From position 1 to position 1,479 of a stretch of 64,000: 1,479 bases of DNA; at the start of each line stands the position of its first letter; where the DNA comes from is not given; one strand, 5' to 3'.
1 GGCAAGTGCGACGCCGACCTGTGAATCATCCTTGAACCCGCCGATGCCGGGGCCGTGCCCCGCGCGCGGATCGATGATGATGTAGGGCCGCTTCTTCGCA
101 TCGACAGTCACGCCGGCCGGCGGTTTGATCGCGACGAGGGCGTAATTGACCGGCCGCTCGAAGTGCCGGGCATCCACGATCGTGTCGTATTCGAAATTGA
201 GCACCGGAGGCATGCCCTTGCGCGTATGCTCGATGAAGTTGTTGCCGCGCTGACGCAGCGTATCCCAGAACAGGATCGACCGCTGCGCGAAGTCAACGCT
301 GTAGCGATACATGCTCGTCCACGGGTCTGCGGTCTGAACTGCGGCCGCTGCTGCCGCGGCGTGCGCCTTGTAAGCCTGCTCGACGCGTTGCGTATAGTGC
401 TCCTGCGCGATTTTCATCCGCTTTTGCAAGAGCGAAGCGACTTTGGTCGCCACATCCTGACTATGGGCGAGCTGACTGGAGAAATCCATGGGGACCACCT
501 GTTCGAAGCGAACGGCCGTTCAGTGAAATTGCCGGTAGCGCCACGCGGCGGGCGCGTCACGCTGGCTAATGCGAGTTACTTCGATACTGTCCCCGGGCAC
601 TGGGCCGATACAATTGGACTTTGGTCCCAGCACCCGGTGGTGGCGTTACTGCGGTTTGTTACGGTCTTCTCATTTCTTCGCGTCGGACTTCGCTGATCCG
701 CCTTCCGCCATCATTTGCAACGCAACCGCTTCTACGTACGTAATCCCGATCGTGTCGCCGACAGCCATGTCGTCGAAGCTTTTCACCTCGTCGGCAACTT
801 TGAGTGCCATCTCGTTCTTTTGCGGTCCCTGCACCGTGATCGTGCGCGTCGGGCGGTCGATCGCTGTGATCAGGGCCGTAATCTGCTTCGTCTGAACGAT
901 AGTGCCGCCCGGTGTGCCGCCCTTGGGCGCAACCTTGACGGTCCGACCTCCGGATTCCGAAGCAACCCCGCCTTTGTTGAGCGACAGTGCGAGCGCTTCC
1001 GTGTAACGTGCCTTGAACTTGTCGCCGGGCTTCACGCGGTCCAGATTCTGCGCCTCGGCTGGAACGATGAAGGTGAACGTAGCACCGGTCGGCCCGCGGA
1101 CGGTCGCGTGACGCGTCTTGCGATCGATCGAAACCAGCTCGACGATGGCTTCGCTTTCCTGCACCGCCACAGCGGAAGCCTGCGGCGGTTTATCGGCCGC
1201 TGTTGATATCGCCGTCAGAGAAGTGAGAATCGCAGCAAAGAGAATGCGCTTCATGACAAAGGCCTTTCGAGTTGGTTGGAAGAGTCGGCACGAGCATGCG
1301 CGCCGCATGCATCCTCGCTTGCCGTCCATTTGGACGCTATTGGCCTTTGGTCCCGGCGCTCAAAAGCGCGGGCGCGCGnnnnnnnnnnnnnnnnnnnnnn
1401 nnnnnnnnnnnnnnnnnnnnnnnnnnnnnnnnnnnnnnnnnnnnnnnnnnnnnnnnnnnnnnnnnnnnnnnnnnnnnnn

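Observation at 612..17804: Six copies of a short palindrome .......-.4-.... in the non-coding gaps of the first 18 kb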

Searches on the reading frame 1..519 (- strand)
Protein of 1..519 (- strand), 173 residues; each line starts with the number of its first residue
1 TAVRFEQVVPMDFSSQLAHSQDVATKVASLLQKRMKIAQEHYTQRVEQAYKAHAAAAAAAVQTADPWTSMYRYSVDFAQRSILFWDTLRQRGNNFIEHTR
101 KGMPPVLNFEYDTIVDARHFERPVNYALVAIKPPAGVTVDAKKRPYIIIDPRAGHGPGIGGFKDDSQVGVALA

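Call 6: search_protein_families(library=pfam, proteins=[window:1-519:-])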
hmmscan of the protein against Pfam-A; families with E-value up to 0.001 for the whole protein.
window:1-519:- (173 aa): 1 family
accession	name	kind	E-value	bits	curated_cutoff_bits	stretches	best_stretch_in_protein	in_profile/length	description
PF11339.14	DUF3141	-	2.7e-45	155.5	29.7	1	76-172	1-97/582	Protein of unknown function (DUF3141)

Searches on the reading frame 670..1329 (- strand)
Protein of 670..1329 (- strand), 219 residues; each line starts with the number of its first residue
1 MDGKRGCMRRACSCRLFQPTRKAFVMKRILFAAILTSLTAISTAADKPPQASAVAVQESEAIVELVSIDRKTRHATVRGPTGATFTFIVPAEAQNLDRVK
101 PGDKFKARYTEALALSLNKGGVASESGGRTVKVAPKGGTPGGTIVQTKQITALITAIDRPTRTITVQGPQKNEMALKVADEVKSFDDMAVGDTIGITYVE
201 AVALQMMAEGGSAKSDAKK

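Call 6: search_protein_families(library=pfam, proteins=[window:670-1329:-])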
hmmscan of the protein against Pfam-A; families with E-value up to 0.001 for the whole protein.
window:670-1329:- (219 aa): 0 families

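Call 41: search_protein_families(library=pfam, proteins=[window:670-1254:-], max_evalue=0.1)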
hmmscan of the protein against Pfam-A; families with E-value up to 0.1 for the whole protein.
window:670-1254:- (194 aa): 0 families

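Call 49: search_protein_families(library=ncbifam, proteins=[window:670-1254:-], max_evalue=0.00001)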
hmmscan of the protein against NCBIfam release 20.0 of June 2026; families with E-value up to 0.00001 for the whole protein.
window:670-1254:- (194 aa): 0 families

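Call 68: find_encoding_contigs(protein=window:670-1254:-, flank=10000, max_places=10)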
Protein window:670-1254:- (194 aa): 22 contigs read that carry it; 10 places shown.
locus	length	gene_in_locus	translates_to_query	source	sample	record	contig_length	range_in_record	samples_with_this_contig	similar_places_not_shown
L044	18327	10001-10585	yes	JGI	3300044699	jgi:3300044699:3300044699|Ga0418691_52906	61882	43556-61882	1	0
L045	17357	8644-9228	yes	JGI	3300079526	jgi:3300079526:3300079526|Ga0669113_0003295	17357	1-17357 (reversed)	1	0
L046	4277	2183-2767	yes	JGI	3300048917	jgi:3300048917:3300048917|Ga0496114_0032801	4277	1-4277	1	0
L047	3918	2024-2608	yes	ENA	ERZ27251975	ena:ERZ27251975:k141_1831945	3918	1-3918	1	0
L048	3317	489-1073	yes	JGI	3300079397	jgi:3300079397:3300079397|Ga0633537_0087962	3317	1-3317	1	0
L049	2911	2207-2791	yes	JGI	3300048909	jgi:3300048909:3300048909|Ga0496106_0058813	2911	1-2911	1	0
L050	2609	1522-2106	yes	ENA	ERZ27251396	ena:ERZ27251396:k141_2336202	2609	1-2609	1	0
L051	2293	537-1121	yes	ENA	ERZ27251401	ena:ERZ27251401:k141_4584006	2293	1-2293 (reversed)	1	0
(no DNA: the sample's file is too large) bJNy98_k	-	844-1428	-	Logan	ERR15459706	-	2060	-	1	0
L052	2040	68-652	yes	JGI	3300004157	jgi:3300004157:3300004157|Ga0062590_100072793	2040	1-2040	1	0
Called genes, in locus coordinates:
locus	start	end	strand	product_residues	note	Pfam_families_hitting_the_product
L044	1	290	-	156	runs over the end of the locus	PF00430:ATP-synt_B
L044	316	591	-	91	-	PF00137:ATP-synt_C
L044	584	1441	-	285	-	PF00119:ATP-synt_A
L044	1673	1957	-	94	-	-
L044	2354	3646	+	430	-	-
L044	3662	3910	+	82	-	-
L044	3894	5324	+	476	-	PF08447:PAS_3, PF13188:PAS_8 (faint), PF13426:PAS_9 (faint), PF00989:PAS, PF08448:PAS_4, PF00512:HisKA, PF02518:HATPase_c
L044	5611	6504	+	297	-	PF13557:Phenol_MetA_deg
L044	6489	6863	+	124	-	-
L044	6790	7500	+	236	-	PF01594:AI-2E_transport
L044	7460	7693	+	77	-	PF01594:AI-2E_transport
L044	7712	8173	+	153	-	PF00072:Response_reg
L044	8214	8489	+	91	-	PF00231:ATP-synt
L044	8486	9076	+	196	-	PF00231:ATP-synt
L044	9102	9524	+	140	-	PF02823:ATP-synt_DE_N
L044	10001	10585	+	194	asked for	-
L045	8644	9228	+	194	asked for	-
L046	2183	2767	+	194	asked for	-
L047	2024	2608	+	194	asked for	-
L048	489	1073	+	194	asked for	-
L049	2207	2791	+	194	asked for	-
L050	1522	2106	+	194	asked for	-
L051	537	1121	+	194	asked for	-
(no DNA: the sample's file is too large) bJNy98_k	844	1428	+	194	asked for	-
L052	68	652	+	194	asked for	-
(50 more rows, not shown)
